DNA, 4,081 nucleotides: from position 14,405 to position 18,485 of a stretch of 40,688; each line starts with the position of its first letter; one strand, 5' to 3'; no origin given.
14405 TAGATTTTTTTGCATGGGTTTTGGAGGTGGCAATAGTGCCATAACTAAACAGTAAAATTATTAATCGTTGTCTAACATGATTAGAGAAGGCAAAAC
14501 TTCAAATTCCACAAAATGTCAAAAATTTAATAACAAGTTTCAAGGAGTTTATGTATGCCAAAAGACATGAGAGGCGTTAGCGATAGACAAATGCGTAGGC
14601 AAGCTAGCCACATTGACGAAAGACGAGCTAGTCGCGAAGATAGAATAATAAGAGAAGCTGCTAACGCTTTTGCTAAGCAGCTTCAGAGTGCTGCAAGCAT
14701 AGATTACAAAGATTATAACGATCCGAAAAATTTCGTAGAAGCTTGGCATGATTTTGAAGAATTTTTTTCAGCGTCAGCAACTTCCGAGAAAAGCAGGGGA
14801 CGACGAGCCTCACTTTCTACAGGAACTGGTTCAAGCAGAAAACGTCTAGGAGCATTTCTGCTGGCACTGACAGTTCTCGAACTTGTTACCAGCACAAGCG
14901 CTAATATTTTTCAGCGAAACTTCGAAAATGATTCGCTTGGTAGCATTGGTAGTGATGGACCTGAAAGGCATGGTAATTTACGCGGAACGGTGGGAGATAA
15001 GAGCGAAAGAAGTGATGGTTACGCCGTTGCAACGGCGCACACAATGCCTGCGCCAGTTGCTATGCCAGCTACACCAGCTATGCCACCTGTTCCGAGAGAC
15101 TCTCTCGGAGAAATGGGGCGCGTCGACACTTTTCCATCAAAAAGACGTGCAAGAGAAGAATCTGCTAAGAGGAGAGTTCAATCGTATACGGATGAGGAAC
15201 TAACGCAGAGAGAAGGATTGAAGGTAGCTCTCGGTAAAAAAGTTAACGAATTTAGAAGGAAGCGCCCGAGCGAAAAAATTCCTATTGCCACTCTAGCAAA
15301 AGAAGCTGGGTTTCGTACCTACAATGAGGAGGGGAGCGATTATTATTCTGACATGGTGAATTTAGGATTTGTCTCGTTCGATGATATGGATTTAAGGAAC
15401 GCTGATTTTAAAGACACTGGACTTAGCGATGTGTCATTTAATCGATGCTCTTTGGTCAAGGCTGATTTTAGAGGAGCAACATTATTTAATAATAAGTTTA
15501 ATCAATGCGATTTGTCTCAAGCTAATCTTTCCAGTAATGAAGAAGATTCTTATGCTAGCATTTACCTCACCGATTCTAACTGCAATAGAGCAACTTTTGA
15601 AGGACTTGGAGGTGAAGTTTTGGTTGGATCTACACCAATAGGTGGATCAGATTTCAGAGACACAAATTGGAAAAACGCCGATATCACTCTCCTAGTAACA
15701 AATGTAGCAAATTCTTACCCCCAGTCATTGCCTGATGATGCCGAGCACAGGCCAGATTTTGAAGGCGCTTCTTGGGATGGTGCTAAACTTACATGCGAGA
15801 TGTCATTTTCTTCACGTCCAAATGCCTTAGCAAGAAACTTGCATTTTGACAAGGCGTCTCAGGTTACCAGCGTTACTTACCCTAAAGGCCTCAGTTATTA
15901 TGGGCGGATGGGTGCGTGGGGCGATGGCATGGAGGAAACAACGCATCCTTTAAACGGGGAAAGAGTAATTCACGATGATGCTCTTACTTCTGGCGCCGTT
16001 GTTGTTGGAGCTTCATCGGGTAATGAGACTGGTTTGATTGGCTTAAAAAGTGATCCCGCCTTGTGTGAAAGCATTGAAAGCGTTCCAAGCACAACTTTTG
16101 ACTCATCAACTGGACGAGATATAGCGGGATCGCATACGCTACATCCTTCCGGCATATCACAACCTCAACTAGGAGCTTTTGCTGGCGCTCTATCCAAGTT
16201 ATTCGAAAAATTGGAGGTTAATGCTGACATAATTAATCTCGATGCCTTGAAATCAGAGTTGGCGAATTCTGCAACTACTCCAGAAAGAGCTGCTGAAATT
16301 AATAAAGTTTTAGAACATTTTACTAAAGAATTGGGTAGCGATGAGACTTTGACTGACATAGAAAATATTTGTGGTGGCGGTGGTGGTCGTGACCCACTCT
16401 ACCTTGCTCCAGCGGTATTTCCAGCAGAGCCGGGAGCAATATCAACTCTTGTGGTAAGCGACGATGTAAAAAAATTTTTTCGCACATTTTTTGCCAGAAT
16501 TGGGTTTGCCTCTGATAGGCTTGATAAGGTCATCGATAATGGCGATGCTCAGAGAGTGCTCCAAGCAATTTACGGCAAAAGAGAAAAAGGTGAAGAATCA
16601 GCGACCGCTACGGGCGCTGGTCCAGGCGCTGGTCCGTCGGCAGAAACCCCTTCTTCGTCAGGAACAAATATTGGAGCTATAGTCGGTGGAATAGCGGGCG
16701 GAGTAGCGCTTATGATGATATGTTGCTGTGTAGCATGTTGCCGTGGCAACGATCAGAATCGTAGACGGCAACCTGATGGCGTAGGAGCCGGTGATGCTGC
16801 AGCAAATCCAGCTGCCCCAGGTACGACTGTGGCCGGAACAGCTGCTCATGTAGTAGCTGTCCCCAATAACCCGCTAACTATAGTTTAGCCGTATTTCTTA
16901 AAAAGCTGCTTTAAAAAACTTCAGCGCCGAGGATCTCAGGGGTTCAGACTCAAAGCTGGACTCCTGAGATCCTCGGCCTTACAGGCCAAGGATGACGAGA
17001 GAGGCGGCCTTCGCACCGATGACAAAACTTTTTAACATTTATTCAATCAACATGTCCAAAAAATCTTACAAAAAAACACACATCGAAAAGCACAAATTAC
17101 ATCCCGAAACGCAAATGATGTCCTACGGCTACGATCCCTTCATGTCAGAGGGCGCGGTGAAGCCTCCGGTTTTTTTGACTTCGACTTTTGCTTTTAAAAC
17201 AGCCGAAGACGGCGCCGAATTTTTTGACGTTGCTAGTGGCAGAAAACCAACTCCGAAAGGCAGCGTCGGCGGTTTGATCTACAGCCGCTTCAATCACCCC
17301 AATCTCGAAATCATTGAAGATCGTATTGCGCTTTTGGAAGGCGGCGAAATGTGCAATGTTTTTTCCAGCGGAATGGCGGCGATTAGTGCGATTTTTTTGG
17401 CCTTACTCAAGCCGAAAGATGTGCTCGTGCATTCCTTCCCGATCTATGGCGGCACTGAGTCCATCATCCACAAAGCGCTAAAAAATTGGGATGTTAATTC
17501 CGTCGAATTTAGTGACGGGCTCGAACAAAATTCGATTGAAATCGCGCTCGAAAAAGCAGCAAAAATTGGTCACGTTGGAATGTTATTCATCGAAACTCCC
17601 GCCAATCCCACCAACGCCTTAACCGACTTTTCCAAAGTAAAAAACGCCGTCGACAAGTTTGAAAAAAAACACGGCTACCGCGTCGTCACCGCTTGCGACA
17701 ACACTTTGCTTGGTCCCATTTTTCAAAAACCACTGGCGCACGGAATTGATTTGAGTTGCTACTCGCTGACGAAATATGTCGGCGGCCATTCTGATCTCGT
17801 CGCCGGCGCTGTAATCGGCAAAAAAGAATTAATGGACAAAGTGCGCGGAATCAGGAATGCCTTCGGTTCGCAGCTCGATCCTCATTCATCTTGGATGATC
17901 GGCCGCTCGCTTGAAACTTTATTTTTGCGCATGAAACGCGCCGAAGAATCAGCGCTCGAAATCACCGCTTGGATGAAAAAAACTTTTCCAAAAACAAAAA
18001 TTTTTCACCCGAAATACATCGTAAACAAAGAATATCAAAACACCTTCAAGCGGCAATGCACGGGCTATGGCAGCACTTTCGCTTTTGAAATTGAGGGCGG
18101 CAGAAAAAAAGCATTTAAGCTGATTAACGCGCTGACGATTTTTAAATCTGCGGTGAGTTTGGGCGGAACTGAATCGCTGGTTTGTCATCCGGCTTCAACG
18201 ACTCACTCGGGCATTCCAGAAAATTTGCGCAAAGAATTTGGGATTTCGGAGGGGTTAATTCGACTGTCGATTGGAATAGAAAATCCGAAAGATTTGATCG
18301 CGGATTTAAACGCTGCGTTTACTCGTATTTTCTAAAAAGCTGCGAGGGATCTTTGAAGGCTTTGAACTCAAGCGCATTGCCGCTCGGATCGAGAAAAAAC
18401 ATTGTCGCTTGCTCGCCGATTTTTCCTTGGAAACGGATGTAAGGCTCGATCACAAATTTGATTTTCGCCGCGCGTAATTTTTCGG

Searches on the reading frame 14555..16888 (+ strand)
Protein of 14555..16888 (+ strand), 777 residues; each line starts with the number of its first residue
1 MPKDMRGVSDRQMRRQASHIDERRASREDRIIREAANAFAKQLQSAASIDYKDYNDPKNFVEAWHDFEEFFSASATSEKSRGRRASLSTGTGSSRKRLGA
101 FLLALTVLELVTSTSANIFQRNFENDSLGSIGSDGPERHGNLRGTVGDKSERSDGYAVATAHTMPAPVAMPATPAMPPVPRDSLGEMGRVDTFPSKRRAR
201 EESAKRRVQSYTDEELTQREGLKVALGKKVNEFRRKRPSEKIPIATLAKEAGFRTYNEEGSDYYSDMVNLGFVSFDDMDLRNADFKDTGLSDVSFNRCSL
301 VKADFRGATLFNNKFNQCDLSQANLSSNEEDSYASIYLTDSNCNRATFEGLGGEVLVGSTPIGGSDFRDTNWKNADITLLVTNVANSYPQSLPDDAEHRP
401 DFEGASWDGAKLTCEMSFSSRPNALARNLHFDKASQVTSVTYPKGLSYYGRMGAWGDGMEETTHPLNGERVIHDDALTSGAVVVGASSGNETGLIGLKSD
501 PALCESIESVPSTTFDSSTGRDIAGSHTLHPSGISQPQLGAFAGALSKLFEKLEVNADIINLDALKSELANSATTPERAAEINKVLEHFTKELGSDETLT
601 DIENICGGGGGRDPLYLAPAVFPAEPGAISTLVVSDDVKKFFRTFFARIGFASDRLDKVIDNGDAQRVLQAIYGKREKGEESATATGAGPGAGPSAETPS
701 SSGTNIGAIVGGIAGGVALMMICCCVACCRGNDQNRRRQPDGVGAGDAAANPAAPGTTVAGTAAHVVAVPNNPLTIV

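Call 62: search_protein_families(library=pfam, proteins=[window:14555-16888:+], max_evalue=1e-8)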
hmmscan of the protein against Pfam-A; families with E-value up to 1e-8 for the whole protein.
window:14555-16888:+ (777 aa): 1 family
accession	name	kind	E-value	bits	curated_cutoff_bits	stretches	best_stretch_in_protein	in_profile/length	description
PF00805.28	Pentapeptide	-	7e-09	35.5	20.2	0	290-326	3-39/40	Pentapeptide repeats (8 copies)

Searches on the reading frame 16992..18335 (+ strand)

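Call 62: search_protein_families(library=pfam, proteins=[window:16992-18335:+], max_evalue=1e-8)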
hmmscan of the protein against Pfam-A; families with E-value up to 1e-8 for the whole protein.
window:16992-18335:+ (447 aa): 1 family
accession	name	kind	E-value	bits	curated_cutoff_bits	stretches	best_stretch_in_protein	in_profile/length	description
PF01053.26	Cys_Met_Meta_PP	-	1.9e-99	333.3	27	1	40-443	2-380/381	Cys/Met metabolism PLP-dependent enzyme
